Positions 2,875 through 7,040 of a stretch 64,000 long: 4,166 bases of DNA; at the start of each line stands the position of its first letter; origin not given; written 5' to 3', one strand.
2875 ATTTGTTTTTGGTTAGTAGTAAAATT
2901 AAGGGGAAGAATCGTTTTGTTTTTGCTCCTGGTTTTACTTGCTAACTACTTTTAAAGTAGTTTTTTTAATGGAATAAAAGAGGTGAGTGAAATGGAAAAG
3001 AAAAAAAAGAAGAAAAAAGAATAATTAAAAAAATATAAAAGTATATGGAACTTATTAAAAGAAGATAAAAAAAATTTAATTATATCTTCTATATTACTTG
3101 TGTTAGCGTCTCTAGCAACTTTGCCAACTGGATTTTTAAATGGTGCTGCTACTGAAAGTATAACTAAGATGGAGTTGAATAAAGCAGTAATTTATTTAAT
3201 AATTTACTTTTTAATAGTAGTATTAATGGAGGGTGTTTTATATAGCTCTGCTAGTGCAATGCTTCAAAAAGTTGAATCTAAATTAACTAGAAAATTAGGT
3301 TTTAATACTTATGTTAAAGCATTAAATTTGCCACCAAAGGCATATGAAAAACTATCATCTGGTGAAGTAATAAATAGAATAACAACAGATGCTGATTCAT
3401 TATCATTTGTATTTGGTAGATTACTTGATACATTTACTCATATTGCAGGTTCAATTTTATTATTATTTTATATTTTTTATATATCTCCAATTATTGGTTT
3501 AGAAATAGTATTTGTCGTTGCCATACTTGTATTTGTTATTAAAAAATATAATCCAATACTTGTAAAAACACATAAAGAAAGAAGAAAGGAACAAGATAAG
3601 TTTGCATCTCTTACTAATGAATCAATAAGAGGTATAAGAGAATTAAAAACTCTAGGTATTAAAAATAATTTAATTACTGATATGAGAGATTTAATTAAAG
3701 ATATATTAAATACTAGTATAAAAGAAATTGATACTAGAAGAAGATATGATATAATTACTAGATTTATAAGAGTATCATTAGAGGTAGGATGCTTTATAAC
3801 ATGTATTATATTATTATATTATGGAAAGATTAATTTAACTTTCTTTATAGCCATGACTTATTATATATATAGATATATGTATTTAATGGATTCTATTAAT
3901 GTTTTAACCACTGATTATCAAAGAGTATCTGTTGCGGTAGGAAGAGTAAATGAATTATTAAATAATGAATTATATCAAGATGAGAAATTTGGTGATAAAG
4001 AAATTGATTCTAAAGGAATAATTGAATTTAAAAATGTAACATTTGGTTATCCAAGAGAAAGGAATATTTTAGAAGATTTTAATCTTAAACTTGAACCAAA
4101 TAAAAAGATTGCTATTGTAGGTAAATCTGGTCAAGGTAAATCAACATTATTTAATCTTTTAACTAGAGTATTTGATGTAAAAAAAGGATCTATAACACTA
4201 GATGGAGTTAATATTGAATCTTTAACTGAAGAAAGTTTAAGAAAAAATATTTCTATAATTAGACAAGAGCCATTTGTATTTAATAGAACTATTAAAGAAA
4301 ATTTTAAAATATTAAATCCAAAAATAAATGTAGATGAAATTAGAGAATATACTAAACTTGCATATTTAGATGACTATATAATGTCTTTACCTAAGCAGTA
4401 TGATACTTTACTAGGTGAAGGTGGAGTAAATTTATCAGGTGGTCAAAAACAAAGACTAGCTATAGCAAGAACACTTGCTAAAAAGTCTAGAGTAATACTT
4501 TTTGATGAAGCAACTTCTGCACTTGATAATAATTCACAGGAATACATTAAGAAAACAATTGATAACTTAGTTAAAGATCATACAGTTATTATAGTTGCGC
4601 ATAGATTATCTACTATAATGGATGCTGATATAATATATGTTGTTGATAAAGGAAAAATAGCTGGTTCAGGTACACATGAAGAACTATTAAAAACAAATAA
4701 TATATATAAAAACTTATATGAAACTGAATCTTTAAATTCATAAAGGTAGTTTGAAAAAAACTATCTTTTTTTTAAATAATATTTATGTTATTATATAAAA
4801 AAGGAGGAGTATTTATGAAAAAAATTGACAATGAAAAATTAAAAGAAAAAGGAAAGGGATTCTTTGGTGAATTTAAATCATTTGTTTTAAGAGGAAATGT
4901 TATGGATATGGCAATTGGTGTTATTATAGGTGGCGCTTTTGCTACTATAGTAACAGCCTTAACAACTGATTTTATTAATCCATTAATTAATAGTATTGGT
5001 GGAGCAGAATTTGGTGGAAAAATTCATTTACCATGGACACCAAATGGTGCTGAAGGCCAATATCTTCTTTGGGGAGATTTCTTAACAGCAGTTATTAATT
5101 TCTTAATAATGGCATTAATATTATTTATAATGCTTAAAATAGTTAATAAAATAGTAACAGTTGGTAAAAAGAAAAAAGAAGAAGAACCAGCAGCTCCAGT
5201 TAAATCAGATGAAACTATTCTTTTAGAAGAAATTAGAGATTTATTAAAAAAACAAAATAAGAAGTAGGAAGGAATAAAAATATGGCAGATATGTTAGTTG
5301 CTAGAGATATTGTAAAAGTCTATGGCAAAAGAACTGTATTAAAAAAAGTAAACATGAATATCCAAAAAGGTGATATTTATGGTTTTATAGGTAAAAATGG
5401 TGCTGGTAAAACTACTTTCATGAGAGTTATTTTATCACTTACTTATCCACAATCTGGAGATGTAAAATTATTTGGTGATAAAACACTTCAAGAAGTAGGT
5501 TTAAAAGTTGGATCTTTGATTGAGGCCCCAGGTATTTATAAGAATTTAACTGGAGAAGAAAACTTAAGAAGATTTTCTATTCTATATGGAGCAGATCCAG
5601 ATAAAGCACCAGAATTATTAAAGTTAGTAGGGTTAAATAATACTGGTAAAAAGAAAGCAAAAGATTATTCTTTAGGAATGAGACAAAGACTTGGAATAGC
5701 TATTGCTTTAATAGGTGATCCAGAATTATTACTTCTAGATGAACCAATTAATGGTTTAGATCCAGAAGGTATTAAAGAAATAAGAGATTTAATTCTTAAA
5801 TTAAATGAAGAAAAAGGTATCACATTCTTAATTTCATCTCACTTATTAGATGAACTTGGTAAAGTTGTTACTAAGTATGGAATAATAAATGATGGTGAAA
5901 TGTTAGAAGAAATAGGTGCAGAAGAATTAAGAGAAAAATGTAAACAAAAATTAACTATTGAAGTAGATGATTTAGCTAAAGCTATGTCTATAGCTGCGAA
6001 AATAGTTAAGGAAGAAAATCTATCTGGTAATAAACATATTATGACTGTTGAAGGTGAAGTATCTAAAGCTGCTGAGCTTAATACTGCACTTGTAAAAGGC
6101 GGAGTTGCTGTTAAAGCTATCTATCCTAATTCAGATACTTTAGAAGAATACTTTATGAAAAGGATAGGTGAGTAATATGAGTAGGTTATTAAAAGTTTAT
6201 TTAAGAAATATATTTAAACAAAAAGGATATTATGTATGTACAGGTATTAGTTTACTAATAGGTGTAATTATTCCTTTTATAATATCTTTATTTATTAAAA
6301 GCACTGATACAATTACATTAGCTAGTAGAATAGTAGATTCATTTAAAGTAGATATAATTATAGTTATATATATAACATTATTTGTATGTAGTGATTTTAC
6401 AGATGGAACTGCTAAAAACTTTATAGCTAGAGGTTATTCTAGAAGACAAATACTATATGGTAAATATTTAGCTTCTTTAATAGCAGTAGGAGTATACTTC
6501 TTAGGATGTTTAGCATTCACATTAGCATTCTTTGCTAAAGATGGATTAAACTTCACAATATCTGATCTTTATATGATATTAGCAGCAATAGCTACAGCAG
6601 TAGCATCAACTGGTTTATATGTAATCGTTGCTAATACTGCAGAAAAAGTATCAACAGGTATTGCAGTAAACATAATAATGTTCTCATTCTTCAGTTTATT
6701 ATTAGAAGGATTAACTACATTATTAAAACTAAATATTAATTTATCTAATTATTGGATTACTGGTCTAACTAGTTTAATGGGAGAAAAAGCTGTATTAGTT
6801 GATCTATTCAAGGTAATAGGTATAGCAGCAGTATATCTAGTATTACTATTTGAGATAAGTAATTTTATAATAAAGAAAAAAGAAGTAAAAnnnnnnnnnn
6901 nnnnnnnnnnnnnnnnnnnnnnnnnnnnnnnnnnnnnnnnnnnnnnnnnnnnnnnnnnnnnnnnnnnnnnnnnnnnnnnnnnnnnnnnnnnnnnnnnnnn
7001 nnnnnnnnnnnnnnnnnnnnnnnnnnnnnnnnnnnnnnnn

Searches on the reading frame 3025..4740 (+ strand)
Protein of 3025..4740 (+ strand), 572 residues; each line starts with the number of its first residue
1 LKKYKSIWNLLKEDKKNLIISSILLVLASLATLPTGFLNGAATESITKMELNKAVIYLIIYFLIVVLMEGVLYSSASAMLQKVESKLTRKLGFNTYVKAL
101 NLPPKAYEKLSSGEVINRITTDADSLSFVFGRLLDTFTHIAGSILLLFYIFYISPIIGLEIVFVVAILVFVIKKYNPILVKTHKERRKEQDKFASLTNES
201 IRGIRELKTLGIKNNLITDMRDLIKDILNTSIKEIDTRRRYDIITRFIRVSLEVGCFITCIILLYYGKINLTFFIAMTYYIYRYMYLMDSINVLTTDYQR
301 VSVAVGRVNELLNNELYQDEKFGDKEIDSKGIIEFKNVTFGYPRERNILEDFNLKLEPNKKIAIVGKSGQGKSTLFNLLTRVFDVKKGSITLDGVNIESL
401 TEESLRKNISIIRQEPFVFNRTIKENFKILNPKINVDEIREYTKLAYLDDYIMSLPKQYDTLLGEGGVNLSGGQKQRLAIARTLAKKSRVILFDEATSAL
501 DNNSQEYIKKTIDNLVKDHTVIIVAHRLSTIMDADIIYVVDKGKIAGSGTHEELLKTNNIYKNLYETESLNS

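Call 11: find_related_loci(query=window:3025-4740:+, collection=genome_contigs, flank=4000)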
Query window:3025-4740:+ (572 aa) in genome_contigs; peptide patterns used: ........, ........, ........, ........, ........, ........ (x = any residue, [..] = any of these).
297 stretches matched a pattern; 119 encode a relative of the query (tblastn E <= 1e-3); the best 80 are kept; 80 distinct loci.
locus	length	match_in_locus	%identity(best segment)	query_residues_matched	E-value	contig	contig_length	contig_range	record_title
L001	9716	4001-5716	93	1-572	0e+0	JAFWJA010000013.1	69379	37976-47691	MAG: Bacilli bacterium isolate RGIG5784 Sheep_Ileum-5__c1071, whole genome shotgun sequence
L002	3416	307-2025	66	1-572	0e+0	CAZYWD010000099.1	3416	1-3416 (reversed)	MAG TPA_asm: uncultured Muribaculaceae bacterium isolate SRP192927_co4_189 genome assembly, contig: NODE_84965_length_34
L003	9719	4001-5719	67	1-572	0e+0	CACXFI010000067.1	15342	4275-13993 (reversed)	MAG: uncultured Erysipelotrichaceae bacterium isolate RUG11215 genome assembly, contig: RUG11215_asm_67, whole genome sh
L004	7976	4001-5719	67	1-572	0e+0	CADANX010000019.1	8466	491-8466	MAG: uncultured Erysipelotrichaceae bacterium isolate RUG13470 genome assembly, contig: RUG13470_asm_19, whole genome sh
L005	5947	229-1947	66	1-572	0e+0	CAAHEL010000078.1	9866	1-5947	MAG TPA_asm: Bacilli bacterium, isolate HGM10818, WGS project CAAHEL010000000 data, contig: SRS820625_62_k75_33127, whol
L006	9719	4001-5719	66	1-572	0e+0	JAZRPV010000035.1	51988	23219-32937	MAG: Bacilli bacterium isolate T1900045371_YK20190061.MAGScoT_cleanbin_000010 SGB_6857_k141_451541, whole genome shotgun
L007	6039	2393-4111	64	1-572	0e+0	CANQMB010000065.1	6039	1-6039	MAG: uncultured Bacilli bacterium isolate Lapin-014__bin60 genome assembly, contig: Lapin-014__NODE_11750_length_6039_co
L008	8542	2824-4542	65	1-572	0e+0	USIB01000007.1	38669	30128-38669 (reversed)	uncultured Tenericutes bacterium isolate UMGS1739 genome assembly, contig: NODE_267_length_38669_cov_7.516005, whole gen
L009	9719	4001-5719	65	1-572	0e+0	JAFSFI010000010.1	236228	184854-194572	MAG: Bacilli bacterium isolate RGIG3091 Goat_Rectum-5__c486940, whole genome shotgun sequence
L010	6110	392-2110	66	1-572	0e+0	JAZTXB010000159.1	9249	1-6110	MAG: Bacilli bacterium isolate T1900045331_YK20190020.MAGScoT_cleanbin_000028 SGB_6528_k141_2428621, whole genome shotgu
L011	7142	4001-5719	65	1-572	0e+0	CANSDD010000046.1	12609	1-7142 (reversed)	MAG TPA_asm: uncultured Tenericutes bacterium isolate SRR15510215_bin.47_metawrap_v1.3_MAG genome assembly, contig: NODE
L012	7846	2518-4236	66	1-572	0e+0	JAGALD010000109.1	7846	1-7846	MAG: Bacilli bacterium isolate RGIG8542 Water_deer_Cecum-2__c563445, whole genome shotgun sequence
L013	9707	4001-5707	63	1-568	0e+0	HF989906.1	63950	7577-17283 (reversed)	Acholeplasma sp. CAG:878 genomic scaffold, scf48, whole genome shotgun sequence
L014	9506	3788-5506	65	1-572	0e+0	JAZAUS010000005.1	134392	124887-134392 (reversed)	MAG: Bacilli bacterium isolate R95_purified_bin52 k141_1518835_length_134392_cov_23.9975, whole genome shotgun sequence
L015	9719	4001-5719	66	1-572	0e+0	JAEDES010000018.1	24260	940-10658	MAG: Bacilli bacterium isolate MAG064 NODE_1447_length_24260_cov_10.573022, whole genome shotgun sequence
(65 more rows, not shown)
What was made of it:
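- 3025..4743 (+): Body of the regulated gene: an ABCB/MsbA-like half transporter (ABC_membrane plus ABC_tran), 572 codons with no further stops. Orthologs in 80 species-level genomes (call 11).
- The genome collection holds one genome per species, so this is about 50 species, with exporter identity down to about 59% (call 11).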

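Call 20: search_protein_families(library=pfam, proteins=[window:3025-4740:+])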
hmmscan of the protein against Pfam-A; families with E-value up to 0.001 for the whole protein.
window:3025-4740:+ (572 aa): 5 families
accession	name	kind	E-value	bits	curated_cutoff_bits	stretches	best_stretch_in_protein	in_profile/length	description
PF00005.33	ABC_tran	-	2.4e-31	109.6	25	1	349-498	1-137/137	ABC transporter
PF00664.28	ABC_membrane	-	2e-24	87.2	28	1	18-281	1-267/274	ABC transporter transmembrane region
PF02463.25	SMC_N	-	2.5e-09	37.4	40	1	361-541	26-212/220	RecF/RecN/SMC N terminal domain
PF09818.15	ABC_ATPase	-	0.0001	21.9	23.2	0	448-532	137-228/283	P-loop domain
PF01926.29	MMR_HSR1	-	0.00081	19.9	21.9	0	361-384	1-23/113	50S ribosome-binding GTPase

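Call 28: find_encoding_contigs(protein=window:3100-4740:+, flank=3000, max_places=10)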
Protein window:3100-4740:+ (547 aa): no gene with exactly this product is on record in the collection.

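Call 29: find_homologous_proteins(query=window:3025-4740:+, max_evalue=1e-60)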
Query window:3025-4740:+ (572 aa): 7317 proteins with E <= 1e-60 among 8000 candidates; the best 120 are listed.
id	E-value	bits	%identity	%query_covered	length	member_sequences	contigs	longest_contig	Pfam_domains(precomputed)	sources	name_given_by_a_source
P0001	0.0e+0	1151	93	99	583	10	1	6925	PF00005.34,PF02463.26,PF00664.29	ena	-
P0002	0.0e+0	1109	90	99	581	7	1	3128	PF00005.34,PF02463.26,PF00664.29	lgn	-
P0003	0.0e+0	1104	90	99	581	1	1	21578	PF00005.34,PF02463.26,PF00664.29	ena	-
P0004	0.0e+0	1103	89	99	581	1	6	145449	PF09818.16,PF00005.34,PF02463.26,PF00664.29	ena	-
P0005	2.4e-249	846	67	100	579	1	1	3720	PF00005.34,PF02463.26,PF00664.29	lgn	-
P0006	2.0e-247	840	67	100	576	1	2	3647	PF09818.16,PF00005.34,PF02463.26,PF00664.29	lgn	-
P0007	2.2e-247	840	67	100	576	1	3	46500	PF00005.34,PF02463.26,PF00664.29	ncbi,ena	-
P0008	4.9e-247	839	68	99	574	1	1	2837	PF00005.34,PF02463.26,PF00664.29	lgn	-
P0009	2.5e-246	836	67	100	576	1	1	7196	PF00005.34,PF02463.26,PF00664.29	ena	-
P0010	5.7e-246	835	67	100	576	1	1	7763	PF00005.34,PF02463.26,PF00664.29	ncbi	-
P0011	1.8e-245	833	67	100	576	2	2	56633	PF00005.34,PF02463.26,PF00664.29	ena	-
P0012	3.7e-245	832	68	100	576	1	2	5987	PF00005.34,PF02463.26,PF00664.29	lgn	-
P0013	4.3e-245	832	67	99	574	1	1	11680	PF00005.34,PF02463.26,PF00664.29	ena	-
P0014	5.9e-245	832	67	100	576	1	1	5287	PF00005.34,PF02463.26,PF00664.29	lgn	-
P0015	8.1e-245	831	67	100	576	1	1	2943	PF00005.34,PF02463.26,PF00664.29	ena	-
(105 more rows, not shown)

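Call 31: find_encoding_contigs(protein=P0004, flank=1500, max_places=4)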
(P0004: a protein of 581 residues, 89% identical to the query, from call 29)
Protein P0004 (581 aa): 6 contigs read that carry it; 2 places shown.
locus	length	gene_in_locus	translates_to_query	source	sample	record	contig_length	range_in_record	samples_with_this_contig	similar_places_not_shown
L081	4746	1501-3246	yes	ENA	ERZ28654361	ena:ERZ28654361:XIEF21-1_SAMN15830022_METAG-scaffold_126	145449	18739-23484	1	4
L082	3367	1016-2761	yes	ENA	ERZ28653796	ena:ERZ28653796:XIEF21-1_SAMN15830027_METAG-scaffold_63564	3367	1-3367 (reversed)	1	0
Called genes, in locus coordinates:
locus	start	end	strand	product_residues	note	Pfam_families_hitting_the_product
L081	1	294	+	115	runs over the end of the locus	PF06133:Com_YlbF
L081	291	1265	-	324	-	PF04018:VCA0040-like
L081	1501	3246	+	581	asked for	PF00664:ABC_membrane, PF09818:ABC_ATPase (faint), PF00005:ABC_tran, PF02463:SMC_N (weak)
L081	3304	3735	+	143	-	PF01741:MscL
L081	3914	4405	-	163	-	PF00293:NUDIX, PF14815:NUDIX_4 (weak)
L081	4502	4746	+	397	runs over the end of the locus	PF01594:AI-2E_transport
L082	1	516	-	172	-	?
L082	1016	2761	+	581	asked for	PF00664:ABC_membrane, PF09818:ABC_ATPase (faint), PF00005:ABC_tran, PF02463:SMC_N (weak)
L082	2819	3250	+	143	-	PF01741:MscL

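Call 32: find_encoding_contigs(protein=P0001, flank=1500, max_places=3)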
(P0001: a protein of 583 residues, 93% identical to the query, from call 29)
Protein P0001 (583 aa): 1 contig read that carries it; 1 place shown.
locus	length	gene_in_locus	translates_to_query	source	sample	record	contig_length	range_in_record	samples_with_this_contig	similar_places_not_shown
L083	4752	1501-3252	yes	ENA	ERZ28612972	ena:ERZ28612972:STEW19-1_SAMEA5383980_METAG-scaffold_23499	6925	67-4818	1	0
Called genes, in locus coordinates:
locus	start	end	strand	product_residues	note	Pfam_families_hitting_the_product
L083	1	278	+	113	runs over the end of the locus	?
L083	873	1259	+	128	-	-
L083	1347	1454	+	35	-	-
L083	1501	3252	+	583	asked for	PF00664:ABC_membrane, PF00005:ABC_tran, PF02463:SMC_N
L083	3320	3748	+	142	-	PF01741:MscL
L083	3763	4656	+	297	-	PF00005:ABC_tran, PF13304:AAA_21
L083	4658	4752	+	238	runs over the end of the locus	PF10920:DUF2705 (weak)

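Call 33: find_encoding_contigs(protein=P0003, flank=1500, max_places=3)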
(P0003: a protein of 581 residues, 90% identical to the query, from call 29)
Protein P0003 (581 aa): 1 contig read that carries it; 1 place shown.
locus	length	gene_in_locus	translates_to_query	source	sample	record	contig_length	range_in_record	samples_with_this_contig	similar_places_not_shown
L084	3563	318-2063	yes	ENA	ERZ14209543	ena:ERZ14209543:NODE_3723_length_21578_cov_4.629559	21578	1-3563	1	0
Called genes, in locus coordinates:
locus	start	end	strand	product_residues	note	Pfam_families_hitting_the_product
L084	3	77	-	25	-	?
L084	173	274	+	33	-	-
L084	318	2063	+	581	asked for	PF00664:ABC_membrane, PF00005:ABC_tran, PF02463:SMC_N (weak)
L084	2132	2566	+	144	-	PF01741:MscL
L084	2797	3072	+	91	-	-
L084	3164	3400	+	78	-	-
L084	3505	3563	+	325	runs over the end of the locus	PF02016:Peptidase_S66, PF17676:Peptidase_S66C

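Call 34: find_encoding_contigs(protein=P0002, flank=1500, max_places=3)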
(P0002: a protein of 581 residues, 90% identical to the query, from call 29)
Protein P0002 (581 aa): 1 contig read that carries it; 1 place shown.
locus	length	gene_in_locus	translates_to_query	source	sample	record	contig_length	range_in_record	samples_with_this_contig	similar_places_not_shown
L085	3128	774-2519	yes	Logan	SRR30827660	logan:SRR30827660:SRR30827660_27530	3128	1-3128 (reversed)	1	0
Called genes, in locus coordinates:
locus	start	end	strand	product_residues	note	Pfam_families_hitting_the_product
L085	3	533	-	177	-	?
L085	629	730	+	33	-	-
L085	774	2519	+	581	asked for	PF00664:ABC_membrane, PF00005:ABC_tran, PF02463:SMC_N (weak)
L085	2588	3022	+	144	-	PF01741:MscL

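Call 52: search_solved_structures(query=window:3025-4740:+, max_evalue=1e-30)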
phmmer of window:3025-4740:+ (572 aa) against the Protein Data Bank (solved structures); distinct sequences matched with E-value up to 1e-30: 260 (the best 60 are shown).
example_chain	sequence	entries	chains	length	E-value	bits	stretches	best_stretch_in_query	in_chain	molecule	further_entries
9nfi_A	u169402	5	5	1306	1.5e-120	406.3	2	54-565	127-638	Permeability Glycoprotein (P-gp)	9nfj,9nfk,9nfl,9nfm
7zk4_A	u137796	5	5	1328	4.4e-119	401.4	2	319-569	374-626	ATP-dependent translocase ABCB1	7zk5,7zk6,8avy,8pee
7zk8_A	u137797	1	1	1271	6.5e-119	400.9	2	310-569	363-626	ATP-dependent translocase ABCB1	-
7zka_A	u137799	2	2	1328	8.9e-119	400.4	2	310-569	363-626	ATP-dependent translocase ABCB1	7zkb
9ody_A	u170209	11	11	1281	7.4e-118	397.4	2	25-567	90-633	ATP-binding cassette, sub-family B (MDR/TAP), member 4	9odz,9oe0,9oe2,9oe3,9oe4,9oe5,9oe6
6q81_A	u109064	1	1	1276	7.8e-118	397.3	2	310-569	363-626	P-glycoprotein (ABCB1)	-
5kpi_A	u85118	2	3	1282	7.9e-118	397.3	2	310-569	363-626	Multidrug resistance protein 1A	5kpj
4m2s_A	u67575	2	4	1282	8e-118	397.3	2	310-569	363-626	Multidrug resistance protein 1A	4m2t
4ksb_A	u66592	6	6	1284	8e-118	397.3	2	310-569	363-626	Multidrug resistance protein 1A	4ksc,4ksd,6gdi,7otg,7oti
4q9h_A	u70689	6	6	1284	8e-118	397.3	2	310-569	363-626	Multidrug resistance protein 1A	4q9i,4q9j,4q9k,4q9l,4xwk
3g60_A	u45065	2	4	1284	8e-118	397.3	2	310-569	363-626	Multidrug resistance protein 1a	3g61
9oe1_A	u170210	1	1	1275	8.8e-118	397.1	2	25-567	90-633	ATP-binding cassette, sub-family B (MDR/TAP), member 4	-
6ujs_A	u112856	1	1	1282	1.1e-117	396.8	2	310-569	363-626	ATP-dependent translocase ABCB1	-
6ujr_A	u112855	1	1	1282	1.3e-117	396.6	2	310-569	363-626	ATP-dependent translocase ABCB1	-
7zk9_A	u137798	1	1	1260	1.9e-117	396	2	310-569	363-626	ATP-dependent translocase ABCB1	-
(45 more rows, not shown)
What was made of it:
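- On ARE ABC-F leaders (vmlR, lmo0919, msrD, vga): Its best solved relatives are P-glycoprotein and MsbA type exporters (call 52).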

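Call 53: search_protein_families(library=ncbifam, proteins=[window:3025-4740:+], max_evalue=1e-20)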
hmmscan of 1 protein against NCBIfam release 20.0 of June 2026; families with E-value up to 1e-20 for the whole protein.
window:3025-4740:+ (572 aa): 82 families (the best 25 are shown)
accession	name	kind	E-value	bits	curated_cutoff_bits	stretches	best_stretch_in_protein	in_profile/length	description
TIGR02203.1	MsbA_lipidA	equivalog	1.7e-99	333.9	602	1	4-566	2-567/572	lipid A export permease/ATP-binding protein MsbA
TIGR02204.1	MsbA_rel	hypoth_equivalog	2.1e-94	317.3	780.4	1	4-565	6-572/576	ABC transporter, permease/ATP-binding protein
TIGR03796.1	NHLM_micro_ABC1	equivalog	7.4e-90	302.1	853.3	1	6-564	140-708/710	NHLP family bacteriocin export ABC transporter peptidase/permease/ATPase subunit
TIGR01846.1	type_I_sec_HlyB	subfamily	1.4e-88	297.9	725.55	1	58-568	181-692/694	type I secretion system permease/ATPase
NF008381.0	PRK11176.1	equivalog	3.7e-88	296.3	867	1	2-566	11-577/582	lipid A ABC transporter ATP-binding protein/permease MsbA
NF045513.1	HepA_fam_ABC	equivalog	4.7e-87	292.8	725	1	56-558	95-599/610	heterocyst formation ABC transporter subunit HepA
TIGR00958.1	3a01208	subfamily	3.7e-85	286.7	874.6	1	9-564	154-710/711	antigen peptide transporter 2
TIGR03797.1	NHLM_micro_ABC2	equivalog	7.1e-83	279.3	709.4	1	10-565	130-682/686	NHLP bacteriocin export ABC transporter permease/ATPase subunit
NF010178.0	PRK13657.1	equivalog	4.9e-82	276.2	733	1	2-570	5-572/588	glucan ABC transporter ATP-binding protein/ permease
NF052233.1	CphA_assoc_ABC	equivalog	3.4e-81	273.7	880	1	47-568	222-743/766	cyanophycin metabolism-associated ABC transporter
TIGR03375.1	type_I_sec_LssB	subfamily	3.9e-77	260.1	693.1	1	56-558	189-692/696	type I secretion system permease/ATPase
NF008055.0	PRK10789.1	equivalog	4.7e-75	253.2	845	1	8-570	9-573/590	SmdA family multidrug ABC transporter permease/ATP-binding protein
NF008364.0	PRK11160.1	equivalog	7.4e-75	252.6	630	1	87-566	91-573/575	heme ABC transporter ATP-binding protein/permease CydC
TIGR01193.1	bacteriocin_ABC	subfamily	1e-73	249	523.85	1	11-566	151-707/708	peptide cleavage/export ABC transporter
TIGR02857.1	CydD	equivalog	3.2e-67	227.7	435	1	305-539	294-528/529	thiol reductant ABC exporter subunit CydD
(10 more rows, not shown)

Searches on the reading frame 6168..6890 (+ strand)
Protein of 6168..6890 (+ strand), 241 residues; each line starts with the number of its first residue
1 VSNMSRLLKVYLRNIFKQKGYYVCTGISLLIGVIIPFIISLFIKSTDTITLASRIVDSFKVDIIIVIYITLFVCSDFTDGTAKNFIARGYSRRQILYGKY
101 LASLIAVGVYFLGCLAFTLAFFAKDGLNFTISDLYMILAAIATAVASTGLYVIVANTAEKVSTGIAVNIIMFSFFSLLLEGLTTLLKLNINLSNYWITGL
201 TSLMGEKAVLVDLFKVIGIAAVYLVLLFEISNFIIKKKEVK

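Call 20: search_protein_families(library=pfam, proteins=[window:6168-6890:+])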
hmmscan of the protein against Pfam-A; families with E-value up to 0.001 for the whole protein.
window:6168-6890:+ (241 aa): 2 families
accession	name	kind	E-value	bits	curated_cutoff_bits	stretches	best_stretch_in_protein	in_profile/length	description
PF12679.13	ABC2_membrane_2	-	3.5e-05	23.6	27.2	1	75-187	92-211/283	ABC-2 family transporter protein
PF12698.13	ABC2_membrane_3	-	0.00011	21.8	31.6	1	64-226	175-340/347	ABC-2 family transporter protein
